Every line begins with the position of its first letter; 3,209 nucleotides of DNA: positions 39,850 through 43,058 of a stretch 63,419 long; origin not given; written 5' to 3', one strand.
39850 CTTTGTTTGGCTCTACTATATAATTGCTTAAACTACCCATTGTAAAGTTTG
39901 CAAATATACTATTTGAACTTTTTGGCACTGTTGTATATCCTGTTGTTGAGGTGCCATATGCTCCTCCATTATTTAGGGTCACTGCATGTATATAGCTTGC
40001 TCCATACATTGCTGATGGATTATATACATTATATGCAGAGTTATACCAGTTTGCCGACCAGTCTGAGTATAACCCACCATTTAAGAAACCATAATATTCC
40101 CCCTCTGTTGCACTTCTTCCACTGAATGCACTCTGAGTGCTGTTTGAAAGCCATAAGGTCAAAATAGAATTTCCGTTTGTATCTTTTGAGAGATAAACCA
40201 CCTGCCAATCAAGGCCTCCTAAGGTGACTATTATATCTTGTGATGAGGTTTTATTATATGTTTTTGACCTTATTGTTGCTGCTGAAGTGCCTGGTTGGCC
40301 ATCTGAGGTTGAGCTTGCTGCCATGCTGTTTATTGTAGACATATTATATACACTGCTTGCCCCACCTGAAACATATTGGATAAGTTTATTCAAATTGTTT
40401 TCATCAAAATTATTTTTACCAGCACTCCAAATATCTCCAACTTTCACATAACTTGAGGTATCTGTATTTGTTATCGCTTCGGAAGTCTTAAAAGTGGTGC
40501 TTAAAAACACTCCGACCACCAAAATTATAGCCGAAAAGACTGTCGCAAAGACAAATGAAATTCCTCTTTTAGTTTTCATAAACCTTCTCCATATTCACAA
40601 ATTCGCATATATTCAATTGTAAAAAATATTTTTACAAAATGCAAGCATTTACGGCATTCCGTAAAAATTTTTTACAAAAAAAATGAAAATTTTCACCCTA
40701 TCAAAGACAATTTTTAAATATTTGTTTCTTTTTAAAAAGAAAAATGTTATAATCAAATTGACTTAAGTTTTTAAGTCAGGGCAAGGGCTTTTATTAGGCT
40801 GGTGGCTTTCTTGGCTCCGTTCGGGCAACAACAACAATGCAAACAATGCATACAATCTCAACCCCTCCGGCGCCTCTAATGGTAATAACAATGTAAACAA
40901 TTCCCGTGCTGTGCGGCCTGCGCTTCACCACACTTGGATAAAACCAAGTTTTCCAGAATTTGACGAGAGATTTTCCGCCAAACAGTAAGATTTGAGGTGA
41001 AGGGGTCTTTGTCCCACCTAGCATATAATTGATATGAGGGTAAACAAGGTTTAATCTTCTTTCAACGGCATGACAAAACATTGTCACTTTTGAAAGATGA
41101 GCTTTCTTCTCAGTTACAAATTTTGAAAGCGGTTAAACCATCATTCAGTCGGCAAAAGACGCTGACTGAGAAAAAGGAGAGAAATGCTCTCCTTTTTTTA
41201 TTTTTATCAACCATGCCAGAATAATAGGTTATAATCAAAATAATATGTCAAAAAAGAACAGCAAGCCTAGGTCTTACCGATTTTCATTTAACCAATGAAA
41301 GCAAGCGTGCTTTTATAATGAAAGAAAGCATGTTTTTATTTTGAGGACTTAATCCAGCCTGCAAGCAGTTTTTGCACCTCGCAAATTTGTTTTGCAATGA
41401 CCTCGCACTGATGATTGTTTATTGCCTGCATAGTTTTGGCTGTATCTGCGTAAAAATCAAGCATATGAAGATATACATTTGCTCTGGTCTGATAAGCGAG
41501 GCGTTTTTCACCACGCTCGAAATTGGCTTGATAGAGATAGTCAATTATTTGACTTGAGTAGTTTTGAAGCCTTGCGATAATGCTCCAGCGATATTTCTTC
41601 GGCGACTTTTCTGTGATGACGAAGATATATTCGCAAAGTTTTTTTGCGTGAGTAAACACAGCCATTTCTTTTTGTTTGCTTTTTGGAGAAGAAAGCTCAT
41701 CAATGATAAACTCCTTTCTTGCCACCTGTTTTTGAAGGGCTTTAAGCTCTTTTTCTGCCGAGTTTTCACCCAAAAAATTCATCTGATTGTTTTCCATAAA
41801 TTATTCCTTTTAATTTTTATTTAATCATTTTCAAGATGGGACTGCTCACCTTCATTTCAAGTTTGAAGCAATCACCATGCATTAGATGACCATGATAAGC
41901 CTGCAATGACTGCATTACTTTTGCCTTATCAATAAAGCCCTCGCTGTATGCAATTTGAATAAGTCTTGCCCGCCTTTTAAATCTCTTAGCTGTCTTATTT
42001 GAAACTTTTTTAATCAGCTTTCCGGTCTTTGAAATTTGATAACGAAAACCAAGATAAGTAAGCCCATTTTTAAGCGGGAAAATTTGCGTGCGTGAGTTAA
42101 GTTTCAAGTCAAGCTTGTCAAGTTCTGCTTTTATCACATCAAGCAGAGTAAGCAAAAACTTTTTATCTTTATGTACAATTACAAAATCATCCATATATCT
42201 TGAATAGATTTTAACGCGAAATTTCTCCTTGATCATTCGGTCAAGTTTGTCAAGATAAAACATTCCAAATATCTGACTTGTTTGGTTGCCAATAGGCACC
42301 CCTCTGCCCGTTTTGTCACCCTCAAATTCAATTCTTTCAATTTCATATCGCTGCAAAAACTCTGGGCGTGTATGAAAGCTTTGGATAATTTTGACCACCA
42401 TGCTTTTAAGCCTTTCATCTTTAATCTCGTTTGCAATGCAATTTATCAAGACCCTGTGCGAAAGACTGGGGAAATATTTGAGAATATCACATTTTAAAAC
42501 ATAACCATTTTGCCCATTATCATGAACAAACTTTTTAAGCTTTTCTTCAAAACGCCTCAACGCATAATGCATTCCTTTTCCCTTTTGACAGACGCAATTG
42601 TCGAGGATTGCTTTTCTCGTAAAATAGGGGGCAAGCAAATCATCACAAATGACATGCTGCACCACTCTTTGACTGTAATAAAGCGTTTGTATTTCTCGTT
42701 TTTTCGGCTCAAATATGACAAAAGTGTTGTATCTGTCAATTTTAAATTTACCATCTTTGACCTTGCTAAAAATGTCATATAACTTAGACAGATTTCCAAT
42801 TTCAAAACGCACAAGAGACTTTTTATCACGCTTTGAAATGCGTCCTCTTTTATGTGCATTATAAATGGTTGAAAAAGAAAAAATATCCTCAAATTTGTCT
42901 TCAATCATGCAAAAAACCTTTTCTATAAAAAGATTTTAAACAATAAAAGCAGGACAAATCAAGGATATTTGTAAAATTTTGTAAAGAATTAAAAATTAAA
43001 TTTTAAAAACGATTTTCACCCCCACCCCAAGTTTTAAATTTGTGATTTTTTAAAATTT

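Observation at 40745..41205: TR is inverted relative to RT, avd and the target, and looks like a stand-alone convergent ncRNA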

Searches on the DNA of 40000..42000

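Call 8: search_rna_families(source=window, start=40000, end=42000, threshold=evalue, max_evalue=1)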
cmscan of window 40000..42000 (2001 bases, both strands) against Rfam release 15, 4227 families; matches with E-value up to 1: 3.
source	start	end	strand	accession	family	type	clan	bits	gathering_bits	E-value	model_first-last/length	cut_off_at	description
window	40617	40675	-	RF00900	mir-255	Gene; miRNA;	-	26.1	50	0.071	1-59/59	no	mir-255 microRNA precursor family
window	41163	41210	-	RF02066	STnc320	Gene; sRNA;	-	22.9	50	0.23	1-55/55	no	Salmonella enterica sRNA STnc320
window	40615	40677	-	RF03697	mir-722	Gene; miRNA;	-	22.6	81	0.26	1-67/67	no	mir-722 microRNA precursor family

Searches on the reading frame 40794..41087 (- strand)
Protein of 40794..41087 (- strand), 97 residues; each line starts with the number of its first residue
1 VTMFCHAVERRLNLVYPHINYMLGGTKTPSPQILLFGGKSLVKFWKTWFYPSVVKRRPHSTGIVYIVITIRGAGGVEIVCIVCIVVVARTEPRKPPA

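Call 72: search_protein_families(library=pfam, proteins=[window:40794-41087:-], max_evalue=1)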
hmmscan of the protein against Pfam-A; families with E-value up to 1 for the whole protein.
window:40794-41087:- (97 aa): 0 families

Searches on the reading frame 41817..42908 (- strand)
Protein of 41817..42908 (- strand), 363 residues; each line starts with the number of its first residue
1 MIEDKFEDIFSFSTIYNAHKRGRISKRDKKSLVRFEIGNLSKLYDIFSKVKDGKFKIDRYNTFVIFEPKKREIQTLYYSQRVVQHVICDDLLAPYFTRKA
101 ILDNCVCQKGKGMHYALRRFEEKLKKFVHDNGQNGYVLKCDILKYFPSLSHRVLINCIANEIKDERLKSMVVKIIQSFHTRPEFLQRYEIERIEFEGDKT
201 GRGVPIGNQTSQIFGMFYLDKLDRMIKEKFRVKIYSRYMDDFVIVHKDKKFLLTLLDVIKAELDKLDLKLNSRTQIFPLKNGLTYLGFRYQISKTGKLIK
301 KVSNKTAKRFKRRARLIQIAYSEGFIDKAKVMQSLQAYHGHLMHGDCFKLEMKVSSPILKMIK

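Call 4: search_protein_families(library=pfam, proteins=[window:41817-42908:-], max_evalue=0.01)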
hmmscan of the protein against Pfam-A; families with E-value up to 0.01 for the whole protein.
window:41817-42908:- (363 aa): 1 family
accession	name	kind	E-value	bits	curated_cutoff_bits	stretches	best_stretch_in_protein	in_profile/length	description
PF00078.32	RVT_1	-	5.8e-16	59.3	29.6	1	105-289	42-204/205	Reverse transcriptase (RNA-dependent DNA polymerase)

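Call 9: find_homologous_proteins(query=window:41817-42908:-, max_evalue=1e-20)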
Query window:41817-42908:- (363 aa): 417 proteins with E <= 1e-20 among 1854 candidates; the best 120 are listed.
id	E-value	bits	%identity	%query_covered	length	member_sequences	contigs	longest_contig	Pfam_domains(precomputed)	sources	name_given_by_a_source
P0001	2.0e-221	752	94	100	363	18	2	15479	PF00078.33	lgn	-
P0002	4.3e-206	702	95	91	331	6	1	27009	PF00078.33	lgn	-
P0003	2.1e-175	601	98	77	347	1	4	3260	PF00078.33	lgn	-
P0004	1.0e-159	549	100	69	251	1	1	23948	PF00078.33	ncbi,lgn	-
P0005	4.0e-153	528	64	100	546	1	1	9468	PF00078.33,PF22296.3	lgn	-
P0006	1.0e-146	507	62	100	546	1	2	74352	PF00078.33,PF22296.3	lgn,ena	-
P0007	3.4e-146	505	62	99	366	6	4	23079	PF00078.33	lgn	-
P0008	2.4e-143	496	61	100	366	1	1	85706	PF00078.33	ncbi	-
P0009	1.0e-142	494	60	99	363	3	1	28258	PF00078.33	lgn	-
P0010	2.2e-142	492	58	100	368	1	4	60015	PF00078.33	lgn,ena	-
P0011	2.0e-140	486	58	99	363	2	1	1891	PF00078.33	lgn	-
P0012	3.5e-140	485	59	100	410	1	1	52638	PF00078.33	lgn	-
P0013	4.9e-140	485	59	99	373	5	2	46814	PF00078.33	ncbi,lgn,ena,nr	ncbi:MAG: RNA-directed DNA polymerase [Clostridiales bacterium]|nr:RNA-directed DNA polymerase [Clos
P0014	1.0e-138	480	58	98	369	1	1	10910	PF00078.33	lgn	-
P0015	1.8e-138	480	59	97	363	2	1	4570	PF00078.33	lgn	-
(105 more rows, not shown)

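Call 12: find_related_loci(query=A2, collection=genome_contigs, flank=6000)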
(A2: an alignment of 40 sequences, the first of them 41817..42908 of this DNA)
Query A2 (363 aa) in genome_contigs; peptide patterns used: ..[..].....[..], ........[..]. (x = any residue, [..] = any of these).
162 stretches matched a pattern; 139 encode a relative of the query (tblastn E <= 1e-3); the best 80 are kept; 80 distinct loci.
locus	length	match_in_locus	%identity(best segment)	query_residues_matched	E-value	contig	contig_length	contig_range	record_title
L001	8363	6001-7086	59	1-354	4e-143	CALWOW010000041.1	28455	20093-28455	MAG: uncultured Clostridia bacterium isolate E09__bin259 genome assembly, contig: E09__k127_1909447, whole genome shotgu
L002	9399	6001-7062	58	1-354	4e-142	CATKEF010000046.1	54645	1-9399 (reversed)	MAG: uncultured Eubacteriales bacterium isolate iMGMC-890_1678881666 genome assembly, contig: MegahitA5_3827, whole geno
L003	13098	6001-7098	57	1-358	8e-141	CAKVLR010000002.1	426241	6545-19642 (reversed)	MAG: uncultured Clostridia bacterium isolate REFINED_METABAT215_TOP10_CONTIGS_1500_ASSEMBLY_K77_MERGED__Hadza_MoBio_hadz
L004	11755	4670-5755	57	1-354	9e-141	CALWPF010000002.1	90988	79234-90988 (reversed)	MAG: uncultured Clostridia bacterium isolate BRZ_AN__bin7 genome assembly, contig: BRZ_AN__NODE_368_length_90988_cov_5.2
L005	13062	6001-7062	56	1-354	2e-140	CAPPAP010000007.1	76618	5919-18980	MAG TPA_asm: Candidatus Borkfalkiaceae bacterium isolate MGBC155142 genome assembly, contig: MGBC155142.7, whole genome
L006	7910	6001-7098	57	1-358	2e-140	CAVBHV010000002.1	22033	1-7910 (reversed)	bacterium isolate G02608-L1_cleanbin_000023 genome assembly, contig: Spades_G02608-L1_contig_965, whole genome shotgun s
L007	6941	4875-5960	57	1-354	1e-140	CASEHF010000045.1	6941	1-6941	uncultured Christensenella sp. isolate O1_L3_309309_idba_bin.41 genome assembly, contig: O1_L3_309309_idba_bin.41.fa_sca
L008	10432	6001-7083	54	1-362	5e-139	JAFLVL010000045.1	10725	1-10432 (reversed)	MAG: Clostridiales bacterium isolate HAN104 Seq45, whole genome shotgun sequence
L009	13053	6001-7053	58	1-351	1e-138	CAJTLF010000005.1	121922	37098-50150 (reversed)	MAG TPA_asm: uncultured Christensenella sp. isolate MGBC104819 genome assembly, contig: MGBC104819.5, whole genome shotg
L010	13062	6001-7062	55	1-354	1e-138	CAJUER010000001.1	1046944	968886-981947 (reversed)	MAG TPA_asm: uncultured Christensenella sp. isolate MGBC128313 genome assembly, contig: MGBC128313.1, whole genome shotg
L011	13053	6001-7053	57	1-351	3e-137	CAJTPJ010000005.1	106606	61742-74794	MAG TPA_asm: uncultured Christensenella sp. isolate MGBC107459 genome assembly, contig: MGBC107459.5, whole genome shotg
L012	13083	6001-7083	54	1-362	2e-137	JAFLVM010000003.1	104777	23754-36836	MAG: Clostridiales bacterium isolate HAN105 Seq3, whole genome shotgun sequence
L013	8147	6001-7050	57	1-350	3e-137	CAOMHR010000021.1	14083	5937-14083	MAG TPA_asm: Candidatus Borkfalkiaceae bacterium isolate MGBC124640 genome assembly, contig: MGBC124640.21, whole genome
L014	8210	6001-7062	56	1-354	5e-137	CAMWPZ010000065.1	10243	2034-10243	MAG TPA_asm: uncultured Clostridia bacterium isolate SRR14411243_bin.5_metawrap_v1.3_MAG genome assembly, contig: NODE.1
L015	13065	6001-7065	56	1-355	2e-138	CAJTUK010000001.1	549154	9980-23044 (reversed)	MAG TPA_asm: uncultured Christensenella sp. isolate MGBC114492 genome assembly, contig: MGBC114492.1, whole genome shotg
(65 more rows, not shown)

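Call 16: find_encoding_contigs(protein=P0001, flank=6000, max_places=4)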
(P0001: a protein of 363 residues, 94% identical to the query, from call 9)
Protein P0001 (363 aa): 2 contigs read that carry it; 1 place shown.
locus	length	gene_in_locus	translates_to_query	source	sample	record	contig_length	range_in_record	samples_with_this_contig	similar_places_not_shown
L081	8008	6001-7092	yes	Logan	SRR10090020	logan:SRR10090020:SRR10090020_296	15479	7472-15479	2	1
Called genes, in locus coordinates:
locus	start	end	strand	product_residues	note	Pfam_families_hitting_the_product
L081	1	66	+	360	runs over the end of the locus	PF04055:Radical_SAM, PF13353:Fer4_12 (weak)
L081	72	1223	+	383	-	PF01979:Amidohydro_1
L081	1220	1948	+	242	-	PF00300:His_Phos_1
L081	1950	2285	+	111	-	PF00719:Pyrophosphatase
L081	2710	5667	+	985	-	PF09479:Flg_new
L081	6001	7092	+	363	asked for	PF00078:RVT_1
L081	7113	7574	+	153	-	PF22296:bAvd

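Call 17: find_encoding_contigs(protein=P0002, flank=6000, max_places=3)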
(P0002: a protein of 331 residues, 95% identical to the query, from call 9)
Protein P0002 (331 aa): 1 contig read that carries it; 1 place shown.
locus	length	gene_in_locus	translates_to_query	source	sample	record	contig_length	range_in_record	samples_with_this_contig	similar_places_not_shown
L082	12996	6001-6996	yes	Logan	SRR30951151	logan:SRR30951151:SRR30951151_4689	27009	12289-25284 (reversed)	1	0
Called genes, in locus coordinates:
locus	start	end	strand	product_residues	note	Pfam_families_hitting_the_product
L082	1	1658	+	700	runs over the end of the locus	PF00580:UvrD-helicase, PF01443:Viral_helicase1 (faint), PF13245:AAA_19 (faint), PF13361:UvrD_C, PF13538:UvrD_C_2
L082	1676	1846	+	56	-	-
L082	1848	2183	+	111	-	PF00719:Pyrophosphatase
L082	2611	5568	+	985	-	PF09479:Flg_new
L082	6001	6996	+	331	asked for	PF00078:RVT_1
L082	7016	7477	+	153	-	PF22296:bAvd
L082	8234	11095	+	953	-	PF09479:Flg_new, PF18998:Flg_new_2 (weak), PF07581:Glug (faint)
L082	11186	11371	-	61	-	PF00830:Ribosomal_L28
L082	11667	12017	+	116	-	PF03780:Asp23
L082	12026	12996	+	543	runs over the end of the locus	PF02734:Dak2, PF21645:FakA-like_M, PF13684:FakA-like_C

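Call 18: find_encoding_contigs(protein=P0004, flank=6000, max_places=3)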
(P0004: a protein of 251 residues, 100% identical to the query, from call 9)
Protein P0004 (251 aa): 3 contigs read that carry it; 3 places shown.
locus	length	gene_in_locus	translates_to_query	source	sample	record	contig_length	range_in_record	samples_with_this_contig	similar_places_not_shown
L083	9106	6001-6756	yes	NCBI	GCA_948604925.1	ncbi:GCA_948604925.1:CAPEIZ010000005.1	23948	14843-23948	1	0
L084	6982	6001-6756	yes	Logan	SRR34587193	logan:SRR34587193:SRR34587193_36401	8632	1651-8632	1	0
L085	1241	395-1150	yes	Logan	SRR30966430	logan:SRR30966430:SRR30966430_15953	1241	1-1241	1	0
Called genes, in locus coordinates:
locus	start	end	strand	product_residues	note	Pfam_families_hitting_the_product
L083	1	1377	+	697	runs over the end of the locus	-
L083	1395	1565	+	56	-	-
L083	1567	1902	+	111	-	PF00719:Pyrophosphatase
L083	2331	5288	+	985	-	PF09479:Flg_new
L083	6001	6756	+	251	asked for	PF00078:RVT_1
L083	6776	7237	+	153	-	PF22296:bAvd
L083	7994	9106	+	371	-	?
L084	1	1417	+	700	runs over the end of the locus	PF00580:UvrD-helicase (faint), PF01443:Viral_helicase1 (faint), PF13245:AAA_19 (faint), PF13361:UvrD_C, PF13538:UvrD_C_2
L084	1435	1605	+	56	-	-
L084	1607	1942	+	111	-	PF00719:Pyrophosphatase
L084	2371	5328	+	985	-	PF09479:Flg_new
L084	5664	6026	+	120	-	-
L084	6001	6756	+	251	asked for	PF00078:RVT_1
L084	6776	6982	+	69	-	?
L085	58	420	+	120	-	-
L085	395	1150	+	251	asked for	PF00078:RVT_1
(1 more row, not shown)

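Call 20: find_encoding_contigs(protein=P0005, flank=6000, max_places=2)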
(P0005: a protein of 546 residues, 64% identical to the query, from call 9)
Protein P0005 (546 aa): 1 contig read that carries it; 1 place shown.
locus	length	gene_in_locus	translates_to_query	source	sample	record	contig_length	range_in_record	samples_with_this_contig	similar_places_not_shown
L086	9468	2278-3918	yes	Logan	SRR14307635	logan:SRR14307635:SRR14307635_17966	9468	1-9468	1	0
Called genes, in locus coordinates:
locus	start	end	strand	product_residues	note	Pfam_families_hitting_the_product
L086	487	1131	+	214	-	-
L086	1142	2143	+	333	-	PF00106:adh_short, PF01073:3Beta_HSD, PF01370:Epimerase, PF02719:Polysacc_synt_2, PF04321:RmlD_sub_bind, PF05368:NmrA (faint), PF13460:NAD_binding_10, PF16363:GDP_Man_Dehyd, +1 more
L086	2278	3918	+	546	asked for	PF00078:RVT_1, PF22296:bAvd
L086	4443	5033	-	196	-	PF01381:HTH_3, PF12844:HTH_19, PF13560:HTH_31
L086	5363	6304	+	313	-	PF01501:Glyco_transf_8, PF18404:Glyco_transf_24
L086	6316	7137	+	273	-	PF01553:Acyltransferase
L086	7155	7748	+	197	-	PF18927:CrtO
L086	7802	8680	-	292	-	PF02645:DegV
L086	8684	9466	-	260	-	?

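Call 21: find_encoding_contigs(protein=P0006, flank=6000, max_places=2)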
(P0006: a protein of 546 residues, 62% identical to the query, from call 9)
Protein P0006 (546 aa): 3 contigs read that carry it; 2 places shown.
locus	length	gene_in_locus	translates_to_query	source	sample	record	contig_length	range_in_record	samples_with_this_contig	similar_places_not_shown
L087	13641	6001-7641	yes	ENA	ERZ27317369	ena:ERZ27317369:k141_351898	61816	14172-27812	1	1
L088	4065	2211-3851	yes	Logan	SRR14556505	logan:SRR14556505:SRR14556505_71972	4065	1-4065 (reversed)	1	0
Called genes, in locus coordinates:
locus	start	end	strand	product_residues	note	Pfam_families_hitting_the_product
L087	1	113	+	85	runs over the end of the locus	-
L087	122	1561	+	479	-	PF00772:DnaB, PF13481:AAA_25, PF03796:DnaB_C, PF06745:ATPase (weak)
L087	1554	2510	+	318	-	-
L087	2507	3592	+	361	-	-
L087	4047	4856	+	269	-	-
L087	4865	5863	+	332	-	PF00106:adh_short, PF01073:3Beta_HSD, PF01370:Epimerase, PF02719:Polysacc_synt_2, PF04321:RmlD_sub_bind, PF08659:KR (weak), PF13460:NAD_binding_10, PF16363:GDP_Man_Dehyd, +1 more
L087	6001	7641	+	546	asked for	PF00078:RVT_1, PF22296:bAvd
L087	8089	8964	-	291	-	PF02645:DegV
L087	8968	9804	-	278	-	PF02645:DegV, PF13684:FakA-like_C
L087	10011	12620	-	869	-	PF00005:ABC_tran, PF02463:SMC_N (faint), PF02687:FtsX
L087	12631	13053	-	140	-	PF12802:MarR_2 (weak), PF01047:MarR (weak)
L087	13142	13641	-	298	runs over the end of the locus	PF00294:PfkB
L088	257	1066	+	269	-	-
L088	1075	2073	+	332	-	PF00106:adh_short, PF01073:3Beta_HSD, PF01370:Epimerase, PF02719:Polysacc_synt_2, PF04321:RmlD_sub_bind, PF08659:KR (weak), PF13460:NAD_binding_10, PF16363:GDP_Man_Dehyd, +1 more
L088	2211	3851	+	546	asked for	PF00078:RVT_1, PF22296:bAvd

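Call 22: find_encoding_contigs(protein=P0008, flank=6000, max_places=2)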
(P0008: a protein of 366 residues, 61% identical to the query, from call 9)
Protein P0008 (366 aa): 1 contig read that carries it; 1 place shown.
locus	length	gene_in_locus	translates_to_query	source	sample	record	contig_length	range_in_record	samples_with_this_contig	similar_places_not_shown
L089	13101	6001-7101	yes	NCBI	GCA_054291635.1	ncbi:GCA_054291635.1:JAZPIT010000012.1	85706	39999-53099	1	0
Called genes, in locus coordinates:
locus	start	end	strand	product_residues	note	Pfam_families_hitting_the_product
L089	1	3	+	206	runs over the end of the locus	PF23023:Anti-Pycsar_Apyc1 (weak), PF00753:Lactamase_B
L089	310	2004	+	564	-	-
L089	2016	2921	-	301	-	PF01695:IstB_IS21, PF00308:Bac_DnaA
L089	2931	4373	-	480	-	PF07261:DnaB_2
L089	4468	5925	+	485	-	PF01433:Peptidase_M1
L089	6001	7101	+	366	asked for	PF00078:RVT_1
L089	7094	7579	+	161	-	PF22296:bAvd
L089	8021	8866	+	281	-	-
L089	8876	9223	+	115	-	-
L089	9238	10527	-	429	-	-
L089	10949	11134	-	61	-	PF03869:Arc (weak)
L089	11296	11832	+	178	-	PF03602:Cons_hypoth95, PF05175:MTS, PF06325:PrmA (weak), PF02475:TRM5-TYW2_MTfase (weak), PF01170:UPF0020 (faint), PF09445:Methyltransf_15 (weak), PF13649:Methyltransf_25, PF13847:Methyltransf_31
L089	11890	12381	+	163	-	-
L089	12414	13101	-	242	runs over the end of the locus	PF03009:GDPD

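Call 23: find_encoding_contigs(protein=P0007, flank=6000, max_places=2)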
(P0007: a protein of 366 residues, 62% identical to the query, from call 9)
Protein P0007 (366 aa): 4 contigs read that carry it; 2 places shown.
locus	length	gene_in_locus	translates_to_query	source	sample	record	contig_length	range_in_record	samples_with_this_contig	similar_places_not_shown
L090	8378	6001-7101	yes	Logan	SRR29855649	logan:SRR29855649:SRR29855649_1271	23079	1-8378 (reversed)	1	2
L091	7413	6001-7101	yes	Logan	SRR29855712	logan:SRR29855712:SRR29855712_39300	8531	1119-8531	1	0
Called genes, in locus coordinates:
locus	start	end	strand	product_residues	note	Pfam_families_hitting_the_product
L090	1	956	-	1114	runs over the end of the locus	-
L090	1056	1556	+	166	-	PF01925:TauE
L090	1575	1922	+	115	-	PF01925:TauE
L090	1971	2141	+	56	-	PF00037:Fer4, PF12797:Fer4_2 (weak), PF13237:Fer4_10, PF14697:Fer4_21, PF12838:Fer4_7, PF13187:Fer4_9, PF00037:Fer4, PF12837:Fer4_6, +10 more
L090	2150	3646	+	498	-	PF02541:Ppx-GppA, PF21447:Ppx-GppA_III (weak)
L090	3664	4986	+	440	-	PF13365:Trypsin_2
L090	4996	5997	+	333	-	PF00022:Actin, PF06723:MreB_Mbl, PF14450:FtsA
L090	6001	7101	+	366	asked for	PF00078:RVT_1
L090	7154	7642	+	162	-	PF05635:23S_rRNA_IVP (faint), PF22296:bAvd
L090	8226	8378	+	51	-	?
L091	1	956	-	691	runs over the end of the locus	?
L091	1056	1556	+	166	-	PF01925:TauE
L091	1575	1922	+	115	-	PF01925:TauE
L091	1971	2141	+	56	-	PF00037:Fer4, PF12797:Fer4_2 (weak), PF13237:Fer4_10, PF14697:Fer4_21, PF12838:Fer4_7, PF13187:Fer4_9, PF00037:Fer4, PF12837:Fer4_6, +10 more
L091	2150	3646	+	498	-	PF02541:Ppx-GppA, PF21447:Ppx-GppA_III (weak)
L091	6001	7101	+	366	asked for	PF00078:RVT_1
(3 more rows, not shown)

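Call 71: search_protein_families(library=ncbifam, proteins=[window:41817-42908:-], max_evalue=0.01)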
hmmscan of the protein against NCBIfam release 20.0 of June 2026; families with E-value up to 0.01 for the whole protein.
window:41817-42908:- (363 aa): 6 families
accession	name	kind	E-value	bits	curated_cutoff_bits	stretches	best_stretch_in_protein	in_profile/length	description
TIGR04416.1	group_II_RT_mat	equivalog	1.5e-22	80.3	300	1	29-316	22-297/353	group II intron reverse transcriptase/maturase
NF041747.1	Drt3a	equivalog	5.3e-17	62.2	200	1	124-323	101-301/412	antiviral reverse transcriptase Drt3a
NF038233.2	retron_St85_RT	exception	2.6e-10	40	235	1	129-273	83-209/289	retron St85 family RNA-directed DNA polymerase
NF041749.1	Drt4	equivalog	1.5e-07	30.8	450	1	198-279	189-269/489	antiviral reverse transcriptase Drt4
NF041748.1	Drt3b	equivalog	6.4e-05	21.8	350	1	202-273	230-310/647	antiviral reverse transcriptase Drt3b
NF041750.1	Drt5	equivalog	0.00029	19.9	550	0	205-274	180-247/484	antiviral reverse transcriptase Drt5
